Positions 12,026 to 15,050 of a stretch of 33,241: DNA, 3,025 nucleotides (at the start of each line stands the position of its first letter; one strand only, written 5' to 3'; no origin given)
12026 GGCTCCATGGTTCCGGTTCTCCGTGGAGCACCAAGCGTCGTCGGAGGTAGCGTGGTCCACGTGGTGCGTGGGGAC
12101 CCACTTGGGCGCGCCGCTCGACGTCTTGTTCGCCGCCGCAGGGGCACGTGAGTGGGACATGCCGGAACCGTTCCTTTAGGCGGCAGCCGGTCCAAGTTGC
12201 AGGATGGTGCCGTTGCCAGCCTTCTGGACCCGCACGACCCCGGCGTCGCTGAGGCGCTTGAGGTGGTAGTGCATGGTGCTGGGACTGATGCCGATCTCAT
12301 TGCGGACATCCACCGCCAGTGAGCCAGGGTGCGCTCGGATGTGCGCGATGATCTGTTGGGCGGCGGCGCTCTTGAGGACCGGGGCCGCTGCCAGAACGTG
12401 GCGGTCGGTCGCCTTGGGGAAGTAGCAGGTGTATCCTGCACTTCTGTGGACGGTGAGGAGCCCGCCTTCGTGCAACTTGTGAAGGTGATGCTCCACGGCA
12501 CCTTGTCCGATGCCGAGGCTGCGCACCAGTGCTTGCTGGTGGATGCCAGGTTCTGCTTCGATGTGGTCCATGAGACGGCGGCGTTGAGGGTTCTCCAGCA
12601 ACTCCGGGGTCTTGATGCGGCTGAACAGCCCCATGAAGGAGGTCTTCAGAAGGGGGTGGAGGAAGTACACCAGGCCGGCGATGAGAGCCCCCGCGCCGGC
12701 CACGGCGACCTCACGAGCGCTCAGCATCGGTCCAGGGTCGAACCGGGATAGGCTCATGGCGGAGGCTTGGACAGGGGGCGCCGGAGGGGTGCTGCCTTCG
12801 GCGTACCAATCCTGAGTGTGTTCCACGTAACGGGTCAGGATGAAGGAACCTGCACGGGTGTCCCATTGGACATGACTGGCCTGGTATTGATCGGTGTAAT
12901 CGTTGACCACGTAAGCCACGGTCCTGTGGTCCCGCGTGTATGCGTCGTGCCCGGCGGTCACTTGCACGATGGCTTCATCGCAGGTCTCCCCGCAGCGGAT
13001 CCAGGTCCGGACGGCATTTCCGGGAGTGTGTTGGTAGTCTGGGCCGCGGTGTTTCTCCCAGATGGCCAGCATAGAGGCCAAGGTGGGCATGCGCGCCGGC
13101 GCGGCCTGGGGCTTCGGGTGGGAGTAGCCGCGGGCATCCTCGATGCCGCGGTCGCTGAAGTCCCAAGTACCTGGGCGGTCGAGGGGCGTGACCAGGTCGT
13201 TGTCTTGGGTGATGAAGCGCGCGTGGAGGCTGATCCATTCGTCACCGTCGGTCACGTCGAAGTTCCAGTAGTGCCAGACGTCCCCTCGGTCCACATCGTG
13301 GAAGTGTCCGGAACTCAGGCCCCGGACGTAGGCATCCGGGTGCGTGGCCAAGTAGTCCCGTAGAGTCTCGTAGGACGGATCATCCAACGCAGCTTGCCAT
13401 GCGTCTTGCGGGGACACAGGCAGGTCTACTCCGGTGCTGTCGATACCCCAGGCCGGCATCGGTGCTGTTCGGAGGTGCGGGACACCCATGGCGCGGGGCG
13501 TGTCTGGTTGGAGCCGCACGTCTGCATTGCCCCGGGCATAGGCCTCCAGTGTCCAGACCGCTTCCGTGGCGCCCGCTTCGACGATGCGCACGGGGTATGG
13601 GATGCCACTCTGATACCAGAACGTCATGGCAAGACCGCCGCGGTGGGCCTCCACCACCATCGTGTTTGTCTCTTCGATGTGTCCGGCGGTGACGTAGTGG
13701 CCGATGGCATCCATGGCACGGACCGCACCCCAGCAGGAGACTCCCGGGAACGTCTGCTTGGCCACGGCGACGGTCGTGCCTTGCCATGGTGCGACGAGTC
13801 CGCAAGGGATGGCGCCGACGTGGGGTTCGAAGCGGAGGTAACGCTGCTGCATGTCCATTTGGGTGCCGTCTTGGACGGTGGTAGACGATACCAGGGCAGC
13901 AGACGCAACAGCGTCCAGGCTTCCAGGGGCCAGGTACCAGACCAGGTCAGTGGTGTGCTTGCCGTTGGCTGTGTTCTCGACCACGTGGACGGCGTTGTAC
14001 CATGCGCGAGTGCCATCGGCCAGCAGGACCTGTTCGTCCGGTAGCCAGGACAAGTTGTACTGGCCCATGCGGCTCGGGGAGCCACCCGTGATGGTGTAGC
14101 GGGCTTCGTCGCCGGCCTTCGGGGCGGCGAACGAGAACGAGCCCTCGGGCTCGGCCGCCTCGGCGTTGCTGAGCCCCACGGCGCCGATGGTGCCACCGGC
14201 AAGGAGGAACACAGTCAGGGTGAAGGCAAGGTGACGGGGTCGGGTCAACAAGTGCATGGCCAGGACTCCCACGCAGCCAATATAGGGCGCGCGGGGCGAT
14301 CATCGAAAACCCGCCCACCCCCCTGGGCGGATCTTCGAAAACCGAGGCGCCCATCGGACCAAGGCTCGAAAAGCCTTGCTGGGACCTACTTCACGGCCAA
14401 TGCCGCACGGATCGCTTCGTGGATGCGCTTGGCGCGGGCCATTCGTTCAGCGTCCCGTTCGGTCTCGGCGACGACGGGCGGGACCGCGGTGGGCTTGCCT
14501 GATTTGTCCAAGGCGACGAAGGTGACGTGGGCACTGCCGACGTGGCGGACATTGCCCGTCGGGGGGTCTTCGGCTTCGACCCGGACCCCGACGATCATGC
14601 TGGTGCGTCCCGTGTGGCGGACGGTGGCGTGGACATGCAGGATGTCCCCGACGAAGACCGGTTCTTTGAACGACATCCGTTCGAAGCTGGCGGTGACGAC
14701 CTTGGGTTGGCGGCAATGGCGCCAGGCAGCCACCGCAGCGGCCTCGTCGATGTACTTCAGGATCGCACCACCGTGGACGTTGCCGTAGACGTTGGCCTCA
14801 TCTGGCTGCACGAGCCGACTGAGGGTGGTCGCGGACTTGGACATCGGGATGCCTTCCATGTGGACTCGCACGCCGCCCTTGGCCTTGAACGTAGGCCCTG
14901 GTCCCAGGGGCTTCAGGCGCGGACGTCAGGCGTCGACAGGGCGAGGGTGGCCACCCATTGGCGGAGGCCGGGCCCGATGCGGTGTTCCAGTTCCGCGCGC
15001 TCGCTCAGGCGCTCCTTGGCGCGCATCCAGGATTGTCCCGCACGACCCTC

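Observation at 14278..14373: Phased TCGAAAA(C/G) boxes upstream of the paralog-3 TATA box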

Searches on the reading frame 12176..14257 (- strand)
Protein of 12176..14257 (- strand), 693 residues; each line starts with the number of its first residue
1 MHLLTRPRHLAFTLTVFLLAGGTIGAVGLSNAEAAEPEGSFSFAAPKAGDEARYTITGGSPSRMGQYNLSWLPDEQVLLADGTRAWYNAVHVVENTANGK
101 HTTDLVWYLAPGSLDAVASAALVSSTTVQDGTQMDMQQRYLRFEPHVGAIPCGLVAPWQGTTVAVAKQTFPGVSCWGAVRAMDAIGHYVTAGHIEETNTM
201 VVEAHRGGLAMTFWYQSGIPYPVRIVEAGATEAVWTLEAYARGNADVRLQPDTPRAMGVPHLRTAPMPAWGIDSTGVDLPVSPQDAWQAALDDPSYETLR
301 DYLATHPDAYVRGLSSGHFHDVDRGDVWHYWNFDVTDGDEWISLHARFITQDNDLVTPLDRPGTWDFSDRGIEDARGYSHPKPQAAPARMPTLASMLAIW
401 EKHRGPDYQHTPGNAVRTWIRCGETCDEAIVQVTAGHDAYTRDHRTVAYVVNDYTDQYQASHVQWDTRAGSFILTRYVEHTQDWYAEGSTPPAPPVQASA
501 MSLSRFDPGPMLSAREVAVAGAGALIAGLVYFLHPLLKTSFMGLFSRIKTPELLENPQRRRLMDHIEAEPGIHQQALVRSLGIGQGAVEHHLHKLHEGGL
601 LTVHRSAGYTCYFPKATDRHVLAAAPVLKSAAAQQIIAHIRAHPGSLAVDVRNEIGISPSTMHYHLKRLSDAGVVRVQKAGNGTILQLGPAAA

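Call 13: search_protein_families(library=pfam, proteins=[window:12176-14257:-], max_evalue=0.01)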
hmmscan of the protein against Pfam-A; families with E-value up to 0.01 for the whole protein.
window:12176-14257:- (693 aa): 10 families
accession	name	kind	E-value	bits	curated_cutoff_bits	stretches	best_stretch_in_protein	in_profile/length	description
PF24266.1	HTH_HVO_0163_N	-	5.3e-19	68.5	31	2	558-618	3-63/70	HVO_0163, N-terminal HTH domain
PF12840.13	HTH_20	-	1.3e-12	47.9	27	2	636-678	9-51/51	Helix-turn-helix domain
PF13412.12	HTH_24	-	1.3e-12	47.5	21.9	2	635-676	7-48/48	Winged helix-turn-helix DNA-binding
PF12802.13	MarR_2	-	3.2e-12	46.9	27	2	557-607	5-56/61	MarR family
PF01022.26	HTH_5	-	8.2e-09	35.6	22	2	577-602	21-46/47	Bacterial regulatory protein, arsR family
PF09339.16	HTH_IclR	-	1.7e-05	24.9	22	0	635-677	7-50/52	IclR helix-turn-helix domain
PF03428.19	RP-C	-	0.00014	22.1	24.4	0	653-683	79-109/175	Replication protein C N-terminal domain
PF01047.28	MarR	-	0.0013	19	24.6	0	561-606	7-52/59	MarR family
PF04182.18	B-block_TFIIIC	-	0.0022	18.4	22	0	637-679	11-52/73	B-block binding subunit of TFIIIC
PF01325.25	Fe_dep_repress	-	0.0086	16.7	26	0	653-679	30-56/60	Iron dependent repressor, N-terminal DNA binding domain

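Call 14: find_homologous_proteins(query=window:12176-14257:-, max_evalue=0.00001)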
Query window:12176-14257:- (693 aa): 3 proteins with E <= 0.00001 among 8000 candidates.
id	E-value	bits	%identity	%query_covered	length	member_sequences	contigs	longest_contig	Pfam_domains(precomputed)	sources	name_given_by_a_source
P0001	0.0e+0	1614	100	100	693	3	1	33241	PF12840.14,PF13412.13,PF01022.27,PF09339.17,PF12802.14,PF24266.2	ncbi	-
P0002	6.6e-278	942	60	99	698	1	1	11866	PF12840.14,PF13412.13,PF01022.27,PF12802.14,PF24266.2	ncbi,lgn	-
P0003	3.2e-58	216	28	94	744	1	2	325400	PF01047.29,PF12840.14,PF13412.13,PF01022.27,PF12802.14,PF24266.2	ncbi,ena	ncbi:MAG: hypothetical protein AABY18_00850 [Candidatus Thermoplasmatota archaeon]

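Call 15: find_encoding_contigs(protein=P0002, flank=10000)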
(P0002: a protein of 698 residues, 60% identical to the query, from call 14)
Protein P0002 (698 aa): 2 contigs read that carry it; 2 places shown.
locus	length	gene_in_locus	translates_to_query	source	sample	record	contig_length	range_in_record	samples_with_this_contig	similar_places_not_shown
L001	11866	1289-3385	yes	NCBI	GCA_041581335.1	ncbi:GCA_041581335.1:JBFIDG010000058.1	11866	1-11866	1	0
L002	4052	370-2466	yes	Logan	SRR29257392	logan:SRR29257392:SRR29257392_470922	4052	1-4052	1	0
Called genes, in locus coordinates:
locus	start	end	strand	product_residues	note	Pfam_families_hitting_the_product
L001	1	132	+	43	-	?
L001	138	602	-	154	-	-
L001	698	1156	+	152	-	PF03061:4HBT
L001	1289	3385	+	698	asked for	PF01022:HTH_5 (weak), PF12802:MarR_2 (faint), PF24266:HTH_HVO_0163_N, PF12840:HTH_20 (weak), PF13412:HTH_24 (weak)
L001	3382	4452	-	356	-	-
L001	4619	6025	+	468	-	PF00206:Lyase_1, PF10415:FumaraseC_C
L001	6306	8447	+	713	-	PF12840:HTH_20 (faint), PF01047:MarR (faint), PF09339:HTH_IclR (faint), PF12802:MarR_2 (faint), PF24266:HTH_HVO_0163_N, PF13412:HTH_24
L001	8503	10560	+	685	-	PF01022:HTH_5 (weak), PF12840:HTH_20 (weak), PF13412:HTH_24 (weak), PF24266:HTH_HVO_0163_N, PF01047:MarR (weak), PF12802:MarR_2 (weak), PF12840:HTH_20 (weak), PF13412:HTH_24, +2 more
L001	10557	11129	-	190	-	PF01557:FAA_hydrolase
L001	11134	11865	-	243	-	?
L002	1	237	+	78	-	?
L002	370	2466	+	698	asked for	PF01022:HTH_5 (weak), PF12802:MarR_2 (faint), PF24266:HTH_HVO_0163_N, PF12840:HTH_20 (weak), PF13412:HTH_24 (weak)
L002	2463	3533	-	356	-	-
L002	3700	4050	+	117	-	?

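Call 16: find_encoding_contigs(protein=P0003, flank=10000)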
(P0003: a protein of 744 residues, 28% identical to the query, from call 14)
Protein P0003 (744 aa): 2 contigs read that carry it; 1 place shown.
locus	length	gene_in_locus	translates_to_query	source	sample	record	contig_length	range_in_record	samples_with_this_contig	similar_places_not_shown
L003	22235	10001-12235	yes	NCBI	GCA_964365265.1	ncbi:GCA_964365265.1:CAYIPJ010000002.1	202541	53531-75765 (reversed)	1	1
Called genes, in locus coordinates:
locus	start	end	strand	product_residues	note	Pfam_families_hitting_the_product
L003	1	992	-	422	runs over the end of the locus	PF02012:BNR (faint)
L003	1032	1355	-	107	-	-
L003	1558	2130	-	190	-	-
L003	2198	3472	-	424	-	PF00180:Iso_dh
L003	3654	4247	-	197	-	PF06983:3-dmu-9_3-mt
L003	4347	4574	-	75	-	-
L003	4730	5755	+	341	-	PF01904:DUF72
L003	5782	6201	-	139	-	PF08447:PAS_3 (faint), PF00989:PAS (weak), PF13426:PAS_9 (weak)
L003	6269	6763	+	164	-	PF03061:4HBT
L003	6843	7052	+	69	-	-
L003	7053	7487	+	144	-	PF01850:PIN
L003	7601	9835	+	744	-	PF09339:HTH_IclR (faint), PF24266:HTH_HVO_0163_N, PF01022:HTH_5 (faint), PF12802:MarR_2 (faint), PF12840:HTH_20 (weak), PF13412:HTH_24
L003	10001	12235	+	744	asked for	PF12802:MarR_2 (faint), PF01022:HTH_5 (faint), PF01047:MarR (faint), PF12840:HTH_20 (faint), PF13412:HTH_24 (faint), PF24266:HTH_HVO_0163_N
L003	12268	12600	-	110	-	PF01934:HepT-like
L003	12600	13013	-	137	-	PF01909:NTP_transf_2, PF18765:Polbeta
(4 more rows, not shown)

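Call 17: list_cluster_members(proteins=[P0001, P0002])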
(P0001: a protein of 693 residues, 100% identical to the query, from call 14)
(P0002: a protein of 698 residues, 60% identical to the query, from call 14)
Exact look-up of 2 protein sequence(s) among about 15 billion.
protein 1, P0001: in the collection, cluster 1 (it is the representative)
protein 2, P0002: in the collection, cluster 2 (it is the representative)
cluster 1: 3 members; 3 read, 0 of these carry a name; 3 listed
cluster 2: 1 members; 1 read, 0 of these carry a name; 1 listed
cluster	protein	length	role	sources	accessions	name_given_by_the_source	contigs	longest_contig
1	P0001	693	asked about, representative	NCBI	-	-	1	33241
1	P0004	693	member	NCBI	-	-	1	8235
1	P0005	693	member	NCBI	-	-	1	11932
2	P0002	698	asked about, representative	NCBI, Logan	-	-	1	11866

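Call 21: find_encoding_contigs(protein=P0004, flank=10000)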
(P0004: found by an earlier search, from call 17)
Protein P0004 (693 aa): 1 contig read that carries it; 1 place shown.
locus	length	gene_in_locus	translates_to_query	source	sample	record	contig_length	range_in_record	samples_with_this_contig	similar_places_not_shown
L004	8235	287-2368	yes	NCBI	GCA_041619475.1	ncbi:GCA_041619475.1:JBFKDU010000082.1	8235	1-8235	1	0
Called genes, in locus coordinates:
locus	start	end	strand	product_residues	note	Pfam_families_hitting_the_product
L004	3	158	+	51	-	?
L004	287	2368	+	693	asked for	PF01022:HTH_5 (faint), PF09339:HTH_IclR (faint), PF12802:MarR_2 (faint), PF24266:HTH_HVO_0163_N, PF12840:HTH_20 (weak), PF13412:HTH_24 (weak)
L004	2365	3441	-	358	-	-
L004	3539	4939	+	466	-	PF00206:Lyase_1, PF10415:FumaraseC_C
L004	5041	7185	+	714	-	PF12840:HTH_20 (weak), PF01022:HTH_5 (faint), PF01047:MarR (faint), PF09339:HTH_IclR (faint), PF24266:HTH_HVO_0163_N, PF12802:MarR_2 (weak), PF13412:HTH_24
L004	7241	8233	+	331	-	?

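Call 22: find_encoding_contigs(protein=P0005, flank=10000)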
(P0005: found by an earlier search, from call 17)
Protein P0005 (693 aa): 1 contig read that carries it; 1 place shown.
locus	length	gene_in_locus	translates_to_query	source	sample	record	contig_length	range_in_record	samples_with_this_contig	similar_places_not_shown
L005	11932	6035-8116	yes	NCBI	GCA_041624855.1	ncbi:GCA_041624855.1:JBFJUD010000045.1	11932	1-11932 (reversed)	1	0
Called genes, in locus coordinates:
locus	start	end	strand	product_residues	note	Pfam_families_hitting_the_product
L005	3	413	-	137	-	?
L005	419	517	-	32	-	-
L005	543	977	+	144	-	PF06094:GGACT (weak)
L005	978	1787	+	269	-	PF01904:DUF72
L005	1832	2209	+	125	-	PF01842:ACT, PF13291:ACT_4 (faint), PF19571:ACT_8 (weak), PF22190:TTHA0829-like_ACT (faint), PF22629:ACT_AHAS_ss (faint), PF22468:ACT_9 (faint)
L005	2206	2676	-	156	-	PF08327:AHSA1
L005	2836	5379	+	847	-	PF17900:Peptidase_M1_N, PF01433:Peptidase_M1, PF11838:ERAP1_C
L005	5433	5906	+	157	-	PF03061:4HBT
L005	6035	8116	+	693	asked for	PF01022:HTH_5 (faint), PF09339:HTH_IclR (faint), PF12802:MarR_2 (faint), PF24266:HTH_HVO_0163_N, PF12840:HTH_20 (weak), PF13412:HTH_24 (weak)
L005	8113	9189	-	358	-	-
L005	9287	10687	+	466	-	PF00206:Lyase_1, PF10415:FumaraseC_C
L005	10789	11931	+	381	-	?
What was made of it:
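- Checked: Of the other five, 18257 and 18437 fall in an unannotated ACT-domain gene (by synteny with L005, call 22) and 21539 in a probable small ORF.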

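Call 24: find_encoding_contigs(protein=P0001, flank=10000, max_places=2)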
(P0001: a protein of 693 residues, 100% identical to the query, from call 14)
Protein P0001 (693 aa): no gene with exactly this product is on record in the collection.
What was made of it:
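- Tried and rejected: The contig of the window itself is not indexed (call 24).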

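Call 34: find_related_loci(query=A2, collection=genome_contigs, flank=6000)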
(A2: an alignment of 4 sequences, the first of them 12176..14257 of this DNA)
Query A2 (693 aa) in genome_contigs; peptide patterns used: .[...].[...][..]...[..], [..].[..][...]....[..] (x = any residue, [..] = any of these).
56 stretches matched a pattern; 4 encode a relative of the query (tblastn E <= 1e-3); 3 distinct loci.
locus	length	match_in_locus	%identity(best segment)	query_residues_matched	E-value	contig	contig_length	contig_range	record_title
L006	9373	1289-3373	60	1-688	0e+0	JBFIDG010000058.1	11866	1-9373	MAG: Thermoplasmatota archaeon isolate Mix_sand11.2021.09.D.38 k141_2811969_length_11866_cov_23.9608, whole genome shotg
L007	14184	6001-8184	33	4-675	1e-86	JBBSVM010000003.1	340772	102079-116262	MAG: Thermoplasmatota archaeon isolate H32-bin033_1 H32_bin033_1_000000000003, whole genome shotgun sequence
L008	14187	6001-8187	31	4-684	6e-65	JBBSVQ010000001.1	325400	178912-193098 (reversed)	MAG: Thermoplasmatota archaeon isolate H32-bin038_1 H32_bin038_1_000000000001, whole genome shotgun sequence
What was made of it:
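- Tried and rejected: The genome_contigs scan gave 3 loci, of which only L007 was a genome not already in hand (call 34).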

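Call 43: find_homologous_proteins(query=A1, max_evalue=1e-10)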
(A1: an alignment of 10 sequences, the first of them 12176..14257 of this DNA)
Query A1 (10 sequences) (693 aa, profile of the alignment): 3 proteins with E <= 1e-10 among 8000 candidates.
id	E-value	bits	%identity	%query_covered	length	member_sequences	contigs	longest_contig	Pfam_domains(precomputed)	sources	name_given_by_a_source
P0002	1.7e-253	862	60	99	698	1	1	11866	PF12840.14,PF13412.13,PF01022.27,PF12802.14,PF24266.2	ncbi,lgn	-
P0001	6.5e-253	860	100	100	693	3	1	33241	PF12840.14,PF13412.13,PF01022.27,PF09339.17,PF12802.14,PF24266.2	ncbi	-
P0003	2.4e-223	762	28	94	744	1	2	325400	PF01047.29,PF12840.14,PF13412.13,PF01022.27,PF12802.14,PF24266.2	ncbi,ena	ncbi:MAG: hypothetical protein AABY18_00850 [Candidatus Thermoplasmatota archaeon]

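Call 66: search_protein_representatives(protein=window:12176-14257:-)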
Query: 693 residues. Proteins with E-value up to 0.001 (for the whole library): 6101; up to 1e-10: 1531; up to 1e-30: 334. The best 150 are listed.
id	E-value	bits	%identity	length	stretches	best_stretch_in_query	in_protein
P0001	0.0e+00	1613.5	100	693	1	1-693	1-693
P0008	8.7e-91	321.7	38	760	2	364-676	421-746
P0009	8.9e-87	308.4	37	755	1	3-677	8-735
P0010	2.6e-85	303.6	34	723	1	4-683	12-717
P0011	5.5e-84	299.2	36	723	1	4-676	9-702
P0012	1.8e-82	294.2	36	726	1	4-676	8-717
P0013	9.2e-82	291.8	34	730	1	4-684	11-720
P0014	1.3e-81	291.3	36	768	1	4-679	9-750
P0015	6.7e-77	275.8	36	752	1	4-691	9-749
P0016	2.3e-74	267.4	39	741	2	174-676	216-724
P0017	2.3e-69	250.9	34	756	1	4-678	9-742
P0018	2.1e-68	247.7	36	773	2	213-690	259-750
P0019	8.2e-66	239.1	33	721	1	10-682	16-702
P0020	1.1e-65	238.7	34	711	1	4-675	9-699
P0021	8.6e-65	235.7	36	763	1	3-687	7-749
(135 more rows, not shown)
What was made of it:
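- Tried and rejected: The exhaustive HMMER search shows the family is large (call 66), but those proteins cannot be mapped to contigs with the tools allowed.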

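Call 93: predict_structure(alignment_id=A6)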
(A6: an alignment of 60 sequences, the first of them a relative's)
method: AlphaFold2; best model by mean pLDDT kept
length: 693 residues; sequences in the alignment: 60
mean_pLDDT: 85.0   pTM: 0.66
mean pLDDT of the five models: 85.0, 83.9, 83.9, 83.4, 82.6
residues with pLDDT >= 90: 395; 70-90: 183; 50-70: 62; < 50: 53
segments of 3 or more residues with pLDDT < 50: 24-33, 178-181, 356-359, 495-510, 538-548
pLDDT, mean of each block of 10 residues (from residue 1): 72 76 49 66 96 94 92 92 91 89 89 89 84 83 80 89 91 69 74 88 92 96 94 94 95 78 96 96 97 98 98 96 90 97 96 56 90 85 96 96 91 96 93 95 74 83 84 58 56 43 41 61 77 62 44 91 95 94 96 94 89 91 87 96 97 97 96 95 94 84
secondary structure, 60 per line:
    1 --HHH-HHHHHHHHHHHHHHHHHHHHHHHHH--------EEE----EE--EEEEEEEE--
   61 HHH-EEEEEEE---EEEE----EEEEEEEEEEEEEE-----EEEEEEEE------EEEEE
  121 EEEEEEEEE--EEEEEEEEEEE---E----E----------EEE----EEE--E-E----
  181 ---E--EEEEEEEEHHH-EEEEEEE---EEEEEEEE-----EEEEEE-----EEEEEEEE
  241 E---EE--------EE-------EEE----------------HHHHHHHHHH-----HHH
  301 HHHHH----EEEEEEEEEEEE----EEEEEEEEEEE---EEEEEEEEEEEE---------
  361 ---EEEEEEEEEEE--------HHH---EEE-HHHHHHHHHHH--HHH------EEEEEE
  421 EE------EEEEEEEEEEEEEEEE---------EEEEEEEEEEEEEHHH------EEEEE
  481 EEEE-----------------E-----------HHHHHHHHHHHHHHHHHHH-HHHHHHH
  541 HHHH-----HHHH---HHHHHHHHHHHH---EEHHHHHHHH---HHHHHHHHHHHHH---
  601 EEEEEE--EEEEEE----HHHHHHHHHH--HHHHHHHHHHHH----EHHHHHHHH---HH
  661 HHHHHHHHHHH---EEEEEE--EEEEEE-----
elements in order (helices of 4 or more, strands of 3 or more residues): H7-31 E40-42 E51-58 E65-71 E75-78 E83-96 E102-109 E116-129 E132-142 E162-164 E169-171 E187-194 E199-205 E209-216 E222-227 E233-241 E264-266 H283-292 H298-305 E310-321 E326-336 E340-351 E364-374 E389-391 H393-403 E415-422 E429-444 E454-466 E476-484 H514-532 H534-544 H550-553 H557-568 H574-581 H585-597 E601-606 E609-614 H619-628 H631-642 H648-655 H659-671 E675-680 E683-688
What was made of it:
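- On ArnR-box type element: The architecture here is the reverse: ectodomain, TM helix, then C-terminal tandem wHTH (calls 13, 93).
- Closest known: ArnR / ArnR1 boxes of the Sulfolobus acidocaldarius flaB. Different: The proteins here have an N-terminal ectodomain, a TM helix and a C-terminal tandem wHTH (calls 13, 93), and the boxes sit in front of their own genes.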

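Call 95: fold_search(model_id=the predicted structure, library=pdb)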
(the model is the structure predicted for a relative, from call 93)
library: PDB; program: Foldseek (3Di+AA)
matches with E <= 10: 1808; with E <= 0.001: 13
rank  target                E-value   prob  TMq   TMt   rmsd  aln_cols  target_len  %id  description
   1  3syb                  3.2e-05  0.47  0.08  0.11  27.5       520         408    6  Crystal structure of Pseudomonas aeruginosa OccD3 (OpdP) (released 2012-02-08)
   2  3w6j_E                1.5e-04  1.00  0.11  0.32  10.8       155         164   15  Crystal structure of ScpAB core complex (released 2013-04-24)
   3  4fso_A                1.6e-04  0.20  0.07  0.11  27.1       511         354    7  Crystal Structure of Pseudomonas aeruginosa OccK10 (OpdN) (released 2013-07-24)
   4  4i98_C                1.8e-04  1.00  0.09  0.31  12.2       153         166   16  Crystal structure of the complex between ScpA(residues 1-160)-ScpB(residues 1-183) (released 2013-01-30)
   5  8iue_P                1.8e-04  1.00  0.09  0.19  11.4       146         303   18  RNA polymerase III pre-initiation complex melting complex 1 (released 2023-05-24)
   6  9zd6_A                3.3e-04  1.00  0.08  0.14  12.8       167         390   14  Bacterial interstrand DNA crosslink glycosylase AlkX/YcaQ bound to DNA (released 2026-01-14)
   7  2v9v                  3.9e-04  1.00  0.11  0.39   9.0       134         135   16  Crystal Structure of Moorella thermoacetica SelB(377-511) (released 2007-09-11)
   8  3szd_A                4.1e-04  0.28  0.08  0.13  27.5       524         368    7  Crystal structure of Pseudomonas aeruginosa OccK2 (OpdF) (released 2012-02-08)
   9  6juv_A                4.8e-04  1.00  0.11  0.28   9.5       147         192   14  Crytsal structure of ScpB derived from Pyrococcus yayanosii (released 2020-01-22)
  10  3w6j_C                5.4e-04  1.00  0.09  0.33  12.7       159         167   14  Crystal structure of ScpAB core complex (released 2013-04-24)
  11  3szd_B                6.0e-04  0.20  0.08  0.13  27.9       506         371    8  Crystal structure of Pseudomonas aeruginosa OccK2 (OpdF) (released 2012-02-08)
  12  3sys_B                7.4e-04  0.13  0.07  0.11  26.9       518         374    7  Improved crystal structure of Pseudomonas aeruginosa OccK1 (OpdK) (released 2012-02-08)
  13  4frx_A                9.6e-04  0.15  0.08  0.12  28.0       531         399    7  Crystal Structure of Pseudomonas aeruginosa OccK8 (OprE) (released 2013-07-24)
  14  4fms_B                1.0e-03  0.18  0.08  0.13  27.8       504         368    7  Crystal structure of Pseudomonas aeruginosa OccK2 (OpdF) in complex with glucuronate (released 2013-03-13)
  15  1lva                  1.1e-03  1.00  0.10  0.23   9.7       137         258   16  Crystal structure of a C-terminal fragment of Moorella thermoacetica elongation factor SelB (released 2002-08-21)
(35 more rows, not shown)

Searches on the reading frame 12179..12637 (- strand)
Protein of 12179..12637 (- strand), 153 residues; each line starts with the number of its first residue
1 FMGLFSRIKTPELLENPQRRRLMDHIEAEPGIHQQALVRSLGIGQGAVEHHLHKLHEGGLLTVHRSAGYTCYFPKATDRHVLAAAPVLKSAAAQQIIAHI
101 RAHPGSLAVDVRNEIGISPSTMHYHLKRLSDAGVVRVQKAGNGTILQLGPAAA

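Call 51: search_solved_structures(query=window:12179-12637:-, max_evalue=1)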
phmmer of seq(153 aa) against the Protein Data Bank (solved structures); distinct sequences matched with E-value up to 1: 15.
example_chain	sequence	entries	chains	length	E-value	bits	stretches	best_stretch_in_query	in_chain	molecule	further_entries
5duk_A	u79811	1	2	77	5.1e-05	26.7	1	12-74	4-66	putative DNA binding protein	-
4omy_A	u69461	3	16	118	0.00054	23.4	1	14-96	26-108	NolR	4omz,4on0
2p4w_A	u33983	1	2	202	0.025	18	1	12-62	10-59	Transcriptional regulatory protein arsR family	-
3cuo_A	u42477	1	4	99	0.03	17.8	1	14-75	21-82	Uncharacterized HTH-type transcriptional regulator ygaV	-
6uvu_A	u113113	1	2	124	0.074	16.5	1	97-144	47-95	ArsR family transcriptional regulator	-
1r22_A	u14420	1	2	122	0.077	16.4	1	13-83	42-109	Transcriptional repressor smtB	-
4hob_A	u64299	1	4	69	0.091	16.2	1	85-137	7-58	Putative uncharacterized protein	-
1r1t_A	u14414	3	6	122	0.14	15.6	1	13-83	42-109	Transcriptional repressor smtB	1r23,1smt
4wcg_A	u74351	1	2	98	0.15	15.5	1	81-137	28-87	ORF112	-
6j05_A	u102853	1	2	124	0.21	15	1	26-142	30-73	Transcriptional regulator ArsR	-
4kmf_A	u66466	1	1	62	0.26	14.7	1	93-132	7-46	Interferon-inducible and double-stranded-dependent eIF-2kinase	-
2rvc_A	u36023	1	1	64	0.26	14.7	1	93-132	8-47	Interferon-inducible and double-stranded-dependent eIF-2kinase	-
3f72_A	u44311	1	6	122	0.47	13.9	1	106-151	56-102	Cadmium efflux system accessory protein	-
1uly_A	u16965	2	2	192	0.53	13.7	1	112-140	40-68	hypothetical protein PH1932 | hypothetical transcription regulator protein, PH1932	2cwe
1u2w_A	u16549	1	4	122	0.69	13.4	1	106-149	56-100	Cadmium efflux system accessory protein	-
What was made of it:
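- Their tails are ArsR/SmtB-like tandem winged helices (calls 51, 93, 95).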

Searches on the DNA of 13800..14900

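Call 69: search_rna_families(source=window, start=13800, end=14900, threshold=evalue, max_evalue=1)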
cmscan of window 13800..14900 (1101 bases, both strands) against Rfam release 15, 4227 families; matches with E-value up to 1: 2.
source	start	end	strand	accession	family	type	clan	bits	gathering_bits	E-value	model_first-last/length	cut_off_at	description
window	14372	14433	-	RF03576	mir-4435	Gene; miRNA;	-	18.1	58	0.87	1-74/74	no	mir-4435 microRNA precursor family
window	14163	14225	+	RF01142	sR19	Gene; snRNA; snoRNA; CD-box;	-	16.8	45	0.24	1-63/63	no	Small nucleolar RNA sR19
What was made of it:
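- On Structured RNA element (Rfam family or conserved hairpin): There are no Rfam hits near threshold (call 69).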
